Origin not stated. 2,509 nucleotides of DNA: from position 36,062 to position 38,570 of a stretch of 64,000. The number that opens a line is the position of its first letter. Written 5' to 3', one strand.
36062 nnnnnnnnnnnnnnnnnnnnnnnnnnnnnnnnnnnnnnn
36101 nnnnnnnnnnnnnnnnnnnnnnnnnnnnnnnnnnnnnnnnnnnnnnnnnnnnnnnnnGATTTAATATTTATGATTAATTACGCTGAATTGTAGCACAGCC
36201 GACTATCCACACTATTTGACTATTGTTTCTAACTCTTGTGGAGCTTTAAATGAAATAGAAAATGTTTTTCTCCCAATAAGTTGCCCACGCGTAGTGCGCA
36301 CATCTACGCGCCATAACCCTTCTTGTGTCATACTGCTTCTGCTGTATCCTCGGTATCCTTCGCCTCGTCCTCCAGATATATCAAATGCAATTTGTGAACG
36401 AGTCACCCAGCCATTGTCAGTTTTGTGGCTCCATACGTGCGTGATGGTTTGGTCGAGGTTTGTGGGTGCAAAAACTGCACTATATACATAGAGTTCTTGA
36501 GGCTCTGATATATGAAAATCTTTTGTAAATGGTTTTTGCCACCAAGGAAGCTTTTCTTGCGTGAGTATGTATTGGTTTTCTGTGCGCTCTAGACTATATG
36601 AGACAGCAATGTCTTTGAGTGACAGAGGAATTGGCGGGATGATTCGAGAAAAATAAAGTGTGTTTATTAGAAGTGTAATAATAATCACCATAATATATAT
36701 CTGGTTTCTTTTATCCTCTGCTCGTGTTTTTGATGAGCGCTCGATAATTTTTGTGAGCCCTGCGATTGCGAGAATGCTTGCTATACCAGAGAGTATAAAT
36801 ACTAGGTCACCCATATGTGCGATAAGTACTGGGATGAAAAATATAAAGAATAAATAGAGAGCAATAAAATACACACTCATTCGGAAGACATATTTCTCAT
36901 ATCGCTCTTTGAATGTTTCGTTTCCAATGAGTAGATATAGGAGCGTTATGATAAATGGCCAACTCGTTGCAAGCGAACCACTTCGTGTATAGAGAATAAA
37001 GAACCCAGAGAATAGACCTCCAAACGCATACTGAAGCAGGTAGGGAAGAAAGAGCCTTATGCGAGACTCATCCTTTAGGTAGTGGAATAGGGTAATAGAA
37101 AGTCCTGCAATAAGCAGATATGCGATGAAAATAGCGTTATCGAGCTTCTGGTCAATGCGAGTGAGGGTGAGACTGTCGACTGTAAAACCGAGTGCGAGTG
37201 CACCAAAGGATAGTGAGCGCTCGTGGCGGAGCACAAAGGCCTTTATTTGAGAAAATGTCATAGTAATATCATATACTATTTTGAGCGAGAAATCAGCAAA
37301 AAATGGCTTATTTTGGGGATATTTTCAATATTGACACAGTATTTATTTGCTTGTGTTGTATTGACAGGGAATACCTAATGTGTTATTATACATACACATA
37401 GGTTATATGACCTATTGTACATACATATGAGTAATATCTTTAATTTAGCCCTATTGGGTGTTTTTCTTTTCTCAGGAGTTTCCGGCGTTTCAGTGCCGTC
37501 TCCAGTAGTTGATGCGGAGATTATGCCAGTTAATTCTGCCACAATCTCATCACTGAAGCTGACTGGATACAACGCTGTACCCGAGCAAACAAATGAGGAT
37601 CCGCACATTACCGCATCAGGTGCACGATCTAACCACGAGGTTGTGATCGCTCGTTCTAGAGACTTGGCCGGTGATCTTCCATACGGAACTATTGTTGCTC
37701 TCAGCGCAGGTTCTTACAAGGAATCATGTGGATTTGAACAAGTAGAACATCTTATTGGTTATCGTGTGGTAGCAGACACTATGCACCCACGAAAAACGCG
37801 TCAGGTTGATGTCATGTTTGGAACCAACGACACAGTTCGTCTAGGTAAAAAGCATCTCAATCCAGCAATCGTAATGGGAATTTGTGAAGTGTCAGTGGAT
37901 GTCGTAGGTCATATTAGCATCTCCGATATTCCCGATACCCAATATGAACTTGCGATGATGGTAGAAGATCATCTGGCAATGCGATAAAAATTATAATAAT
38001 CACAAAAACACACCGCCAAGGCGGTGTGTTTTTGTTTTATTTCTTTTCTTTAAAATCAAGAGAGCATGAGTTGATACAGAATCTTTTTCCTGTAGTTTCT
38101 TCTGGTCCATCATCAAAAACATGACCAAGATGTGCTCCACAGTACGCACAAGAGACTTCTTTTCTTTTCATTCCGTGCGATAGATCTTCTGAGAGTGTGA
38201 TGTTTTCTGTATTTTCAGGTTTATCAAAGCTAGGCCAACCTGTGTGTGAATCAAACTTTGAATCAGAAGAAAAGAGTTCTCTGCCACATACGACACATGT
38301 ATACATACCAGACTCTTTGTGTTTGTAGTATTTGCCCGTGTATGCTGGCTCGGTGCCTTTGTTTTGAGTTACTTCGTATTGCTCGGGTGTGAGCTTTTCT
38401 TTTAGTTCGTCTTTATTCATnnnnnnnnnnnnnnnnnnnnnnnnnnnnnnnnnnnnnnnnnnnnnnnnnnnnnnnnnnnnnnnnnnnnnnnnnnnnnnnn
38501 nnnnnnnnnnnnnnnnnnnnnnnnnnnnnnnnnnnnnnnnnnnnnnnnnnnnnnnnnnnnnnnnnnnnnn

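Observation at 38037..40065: msrB / YibE-F-like His-tailed membrane protein / msrA cluster in which MsrA has Tyr at the catalytic Cys position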

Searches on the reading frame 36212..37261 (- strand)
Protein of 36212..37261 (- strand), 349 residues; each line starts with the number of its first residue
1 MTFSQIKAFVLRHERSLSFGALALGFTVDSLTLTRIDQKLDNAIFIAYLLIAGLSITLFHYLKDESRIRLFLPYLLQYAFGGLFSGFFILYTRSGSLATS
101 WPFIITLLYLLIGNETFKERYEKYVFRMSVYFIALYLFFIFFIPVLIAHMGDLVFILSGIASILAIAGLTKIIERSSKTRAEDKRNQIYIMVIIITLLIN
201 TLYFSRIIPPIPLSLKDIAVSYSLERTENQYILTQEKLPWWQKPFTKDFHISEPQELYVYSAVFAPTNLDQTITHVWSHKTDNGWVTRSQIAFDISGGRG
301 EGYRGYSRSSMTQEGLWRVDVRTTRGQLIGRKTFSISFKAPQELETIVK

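Call 3: search_protein_families(library=pfam, proteins=[window:36212-37261:-], max_evalue=0.01)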
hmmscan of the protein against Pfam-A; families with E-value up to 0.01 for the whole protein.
window:36212-37261:- (349 aa): 2 families
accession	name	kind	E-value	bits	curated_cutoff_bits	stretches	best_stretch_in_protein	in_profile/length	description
PF11141.13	DUF2914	-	5.3e-14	52.1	23.6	1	270-336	1-62/62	Protein of unknown function (DUF2914)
PF19346.4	DUF5924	-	0.0054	16.4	27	1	133-230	147-239/259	Family of unknown function (DUF5924)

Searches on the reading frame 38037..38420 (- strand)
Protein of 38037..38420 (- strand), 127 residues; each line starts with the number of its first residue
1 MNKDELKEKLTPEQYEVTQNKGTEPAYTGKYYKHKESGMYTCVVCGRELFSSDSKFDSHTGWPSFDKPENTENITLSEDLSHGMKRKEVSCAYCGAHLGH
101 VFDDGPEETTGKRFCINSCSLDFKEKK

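Call 3: search_protein_families(library=pfam, proteins=[window:38037-38420:-], max_evalue=0.01)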
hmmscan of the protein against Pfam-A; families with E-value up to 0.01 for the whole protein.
window:38037-38420:- (127 aa): 5 families
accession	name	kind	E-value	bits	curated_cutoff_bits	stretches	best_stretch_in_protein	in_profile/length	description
PF01641.26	SelR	-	9.9e-52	174.2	24.9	1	10-124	1-115/116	SelR domain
PF03226.21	Yippee-Mis18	-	0.00013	22.5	26.6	1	40-120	3-92/108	Yippee zinc-binding/DNA-binding /Mis18, centromere assembly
PF24046.1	At4g08330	-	0.00037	21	27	0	83-111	73-101/129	At4g08330 beta-tent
PF08271.17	Zn_Ribbon_TF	-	0.0038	17.2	29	0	86-109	17-41/43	TFIIB zinc-binding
PF22289.1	DmmA-like_C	-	0.0065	16.9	27.4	0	82-98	12-28/44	Dimethylamine monooxygenase subunit DmmA-like, C-terminal domain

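Call 56: search_protein_families(library=ncbifam, proteins=[window:38040-38420:-], max_evalue=0.001)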
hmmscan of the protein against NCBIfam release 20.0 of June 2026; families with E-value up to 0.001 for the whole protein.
window:38040-38420:- (127 aa): 4 families
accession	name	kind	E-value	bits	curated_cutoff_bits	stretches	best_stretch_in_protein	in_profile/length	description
TIGR00357.1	TIGR00357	equivalog_domain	1.8e-54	183.4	113.05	1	2-125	3-125/134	peptide-methionine (R)-S-oxide reductase MsrB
NF004042.0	PRK05550.1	equivalog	4.6e-44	150.7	330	1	3-126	4-124/293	bifunctional methionine sulfoxide reductase B/A protein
NF010625.0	PRK14018.1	equivalog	1.9e-41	142.1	522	1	2-123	381-502/521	bifunctional peptide-methionine (S)-S-oxide reductase MsrA/peptide-methionine (R)-S-oxide reductase MsrB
NF004036.0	PRK05508.1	equivalog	4.6e-33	113.6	179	1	8-127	4-120/121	methionine-R-sulfoxide reductase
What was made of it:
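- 38037..38420 (-): msrB, 127 aa, Zn-type. The CxxC pairs are C42/C45 and C91/C94, and the catalytic Cys115 is in RFCINS. There is no Cys in the usual recycling position (HTGWPSF). It scores 174 bits against Pfam SelR and 183 bits against TIGR00357 (calls 3, 56).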
